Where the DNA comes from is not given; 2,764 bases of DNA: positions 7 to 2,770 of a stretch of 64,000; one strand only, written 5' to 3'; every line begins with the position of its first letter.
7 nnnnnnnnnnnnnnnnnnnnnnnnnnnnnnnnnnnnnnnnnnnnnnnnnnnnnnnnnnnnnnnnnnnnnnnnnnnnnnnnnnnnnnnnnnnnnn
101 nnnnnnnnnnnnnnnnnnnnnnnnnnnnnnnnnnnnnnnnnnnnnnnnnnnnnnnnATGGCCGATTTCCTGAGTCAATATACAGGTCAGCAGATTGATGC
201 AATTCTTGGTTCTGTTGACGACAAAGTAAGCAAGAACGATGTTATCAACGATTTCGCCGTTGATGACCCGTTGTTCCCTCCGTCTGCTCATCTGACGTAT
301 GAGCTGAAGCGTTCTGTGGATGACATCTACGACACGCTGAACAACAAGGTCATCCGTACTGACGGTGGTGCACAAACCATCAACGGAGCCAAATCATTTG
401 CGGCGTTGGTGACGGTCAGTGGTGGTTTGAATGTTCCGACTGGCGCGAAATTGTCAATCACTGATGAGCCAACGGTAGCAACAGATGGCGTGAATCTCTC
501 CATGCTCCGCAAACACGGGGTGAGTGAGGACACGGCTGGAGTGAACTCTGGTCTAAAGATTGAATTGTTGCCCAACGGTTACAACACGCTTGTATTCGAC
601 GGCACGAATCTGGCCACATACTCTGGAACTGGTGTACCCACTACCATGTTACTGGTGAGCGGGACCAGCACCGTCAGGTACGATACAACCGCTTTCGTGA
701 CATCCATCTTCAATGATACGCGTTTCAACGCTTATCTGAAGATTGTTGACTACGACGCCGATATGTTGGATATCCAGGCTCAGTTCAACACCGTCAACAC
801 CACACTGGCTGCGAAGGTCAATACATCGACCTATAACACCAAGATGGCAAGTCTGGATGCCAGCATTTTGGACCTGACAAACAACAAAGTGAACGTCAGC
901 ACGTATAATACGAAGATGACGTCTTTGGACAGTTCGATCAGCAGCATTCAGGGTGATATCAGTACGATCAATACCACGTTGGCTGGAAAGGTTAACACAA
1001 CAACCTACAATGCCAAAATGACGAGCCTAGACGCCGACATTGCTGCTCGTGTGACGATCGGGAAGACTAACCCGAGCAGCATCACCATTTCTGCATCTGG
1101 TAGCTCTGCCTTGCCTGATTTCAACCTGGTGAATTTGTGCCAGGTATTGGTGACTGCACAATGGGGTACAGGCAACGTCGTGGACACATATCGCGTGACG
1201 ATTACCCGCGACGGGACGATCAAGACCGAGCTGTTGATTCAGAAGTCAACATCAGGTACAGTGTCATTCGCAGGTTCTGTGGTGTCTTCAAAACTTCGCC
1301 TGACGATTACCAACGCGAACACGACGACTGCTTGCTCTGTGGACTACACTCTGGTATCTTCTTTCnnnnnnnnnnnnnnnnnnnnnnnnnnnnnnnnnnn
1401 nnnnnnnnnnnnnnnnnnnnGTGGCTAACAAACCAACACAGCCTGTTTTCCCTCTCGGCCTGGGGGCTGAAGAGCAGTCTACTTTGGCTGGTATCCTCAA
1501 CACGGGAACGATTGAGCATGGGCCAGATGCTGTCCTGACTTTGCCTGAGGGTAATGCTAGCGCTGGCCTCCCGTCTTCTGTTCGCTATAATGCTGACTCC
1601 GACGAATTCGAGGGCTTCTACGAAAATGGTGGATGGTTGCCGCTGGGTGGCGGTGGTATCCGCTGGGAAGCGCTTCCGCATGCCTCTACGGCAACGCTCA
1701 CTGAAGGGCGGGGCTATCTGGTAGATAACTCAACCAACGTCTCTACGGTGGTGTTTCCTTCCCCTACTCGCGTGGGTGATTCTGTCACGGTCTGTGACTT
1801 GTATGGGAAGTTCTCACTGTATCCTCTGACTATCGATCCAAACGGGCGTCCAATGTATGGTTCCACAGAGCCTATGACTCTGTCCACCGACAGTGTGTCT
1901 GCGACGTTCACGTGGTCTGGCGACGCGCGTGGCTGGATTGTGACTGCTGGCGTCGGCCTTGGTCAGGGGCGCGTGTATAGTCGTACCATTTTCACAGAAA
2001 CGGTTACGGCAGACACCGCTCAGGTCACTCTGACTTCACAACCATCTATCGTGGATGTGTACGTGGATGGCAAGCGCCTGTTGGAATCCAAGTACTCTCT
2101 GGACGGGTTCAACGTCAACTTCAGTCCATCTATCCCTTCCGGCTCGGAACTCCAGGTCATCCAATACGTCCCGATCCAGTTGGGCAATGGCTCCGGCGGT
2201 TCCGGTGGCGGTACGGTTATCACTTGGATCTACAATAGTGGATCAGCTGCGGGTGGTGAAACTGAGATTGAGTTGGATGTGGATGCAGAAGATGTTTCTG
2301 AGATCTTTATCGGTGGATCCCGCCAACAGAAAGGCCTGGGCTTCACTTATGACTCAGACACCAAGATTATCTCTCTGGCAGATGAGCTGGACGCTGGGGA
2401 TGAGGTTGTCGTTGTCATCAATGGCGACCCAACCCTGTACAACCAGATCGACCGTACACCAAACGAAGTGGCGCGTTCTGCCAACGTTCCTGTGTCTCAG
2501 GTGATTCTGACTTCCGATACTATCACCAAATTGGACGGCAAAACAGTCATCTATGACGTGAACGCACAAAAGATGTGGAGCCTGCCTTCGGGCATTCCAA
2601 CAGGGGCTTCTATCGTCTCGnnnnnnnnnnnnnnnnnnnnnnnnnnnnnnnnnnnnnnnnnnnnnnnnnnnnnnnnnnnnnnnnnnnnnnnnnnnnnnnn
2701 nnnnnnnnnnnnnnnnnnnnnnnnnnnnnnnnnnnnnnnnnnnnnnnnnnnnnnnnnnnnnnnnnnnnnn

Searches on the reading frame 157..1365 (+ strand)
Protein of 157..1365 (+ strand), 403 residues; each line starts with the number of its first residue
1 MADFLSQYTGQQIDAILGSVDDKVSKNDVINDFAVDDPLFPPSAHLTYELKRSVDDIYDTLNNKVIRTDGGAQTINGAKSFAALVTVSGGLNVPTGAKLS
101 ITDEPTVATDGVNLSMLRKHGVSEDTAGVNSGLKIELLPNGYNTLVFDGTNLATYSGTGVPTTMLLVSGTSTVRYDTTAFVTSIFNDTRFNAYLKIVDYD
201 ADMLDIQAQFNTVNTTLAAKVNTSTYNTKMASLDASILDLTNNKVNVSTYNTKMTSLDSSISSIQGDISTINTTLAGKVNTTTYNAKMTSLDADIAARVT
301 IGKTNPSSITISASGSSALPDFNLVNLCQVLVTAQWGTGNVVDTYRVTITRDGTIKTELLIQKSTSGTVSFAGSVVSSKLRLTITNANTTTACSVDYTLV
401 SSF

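Call 70: search_protein_families(library=pfam, proteins=[window:157-1365:+], max_evalue=0.01)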
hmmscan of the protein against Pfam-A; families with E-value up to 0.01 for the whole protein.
window:157-1365:+ (403 aa): 1 family
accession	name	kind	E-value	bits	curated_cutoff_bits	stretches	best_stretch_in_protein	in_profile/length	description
PF05531.17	NPV_P10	-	0.0028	18.6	29.8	0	226-277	16-67/75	Nucleopolyhedrovirus P10 protein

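Call 71: search_protein_families(library=phrogs, proteins=[window:157-1365:+], max_evalue=0.001)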
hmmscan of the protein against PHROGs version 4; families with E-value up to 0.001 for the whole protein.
window:157-1365:+ (403 aa): 2 families
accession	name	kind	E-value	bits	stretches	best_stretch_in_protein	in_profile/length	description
phrog_3838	-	unknown function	1.6e-199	664.2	1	1-403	1-416/416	-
phrog_25346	-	unknown function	0.00077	19.9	1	6-61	11-65/249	-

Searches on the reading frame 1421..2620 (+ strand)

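Call 80: search_protein_families(library=phrogs, proteins=[window:1421-2620:+], max_evalue=0.001)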
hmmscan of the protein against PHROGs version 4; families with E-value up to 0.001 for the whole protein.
window:1421-2620:+ (400 aa): 18 families
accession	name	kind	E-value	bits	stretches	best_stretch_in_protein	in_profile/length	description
phrog_9383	-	tail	1.7e-277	925.2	1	1-400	1-401/1056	tail protein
phrog_24578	-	unknown function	2.1e-265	884.3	1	1-400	1-400/1019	-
phrog_19374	-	tail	1.8e-177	593.2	1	1-400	1-399/1057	tail protein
phrog_7992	-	tail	2.7e-174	583.3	1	1-399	1-396/1163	tail spike protein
phrog_36390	-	tail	6.7e-167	558.3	1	1-400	1-396/1048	tail spike protein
phrog_34776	-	other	1.5e-166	557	1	1-400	1-396/1013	haemolysin-type calcium binding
phrog_23412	-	tail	1.2e-164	550.8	1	1-400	1-396/1167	tail protein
phrog_32314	-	head and packaging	5.2e-71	241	1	6-255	6-263/987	virion structural protein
phrog_35687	-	unknown function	8.4e-68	230.2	1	1-258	1-261/653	-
phrog_12242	-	tail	3.2e-31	109.8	2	257-337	128-208/1048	tail protein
phrog_24271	-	tail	4e-21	75.7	1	275-399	99-223/742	tail fiber protein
phrog_17312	-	tail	3.2e-12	46.5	1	267-335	188-258/792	tail protein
phrog_31104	-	unknown function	6.5e-10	39.7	1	88-174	273-360/365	-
phrog_24786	-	tail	1.2e-09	37.6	1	267-333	188-256/903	tail fiber protein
phrog_2710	-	tail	1.5e-08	34.5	1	258-361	178-279/781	tail fiber protein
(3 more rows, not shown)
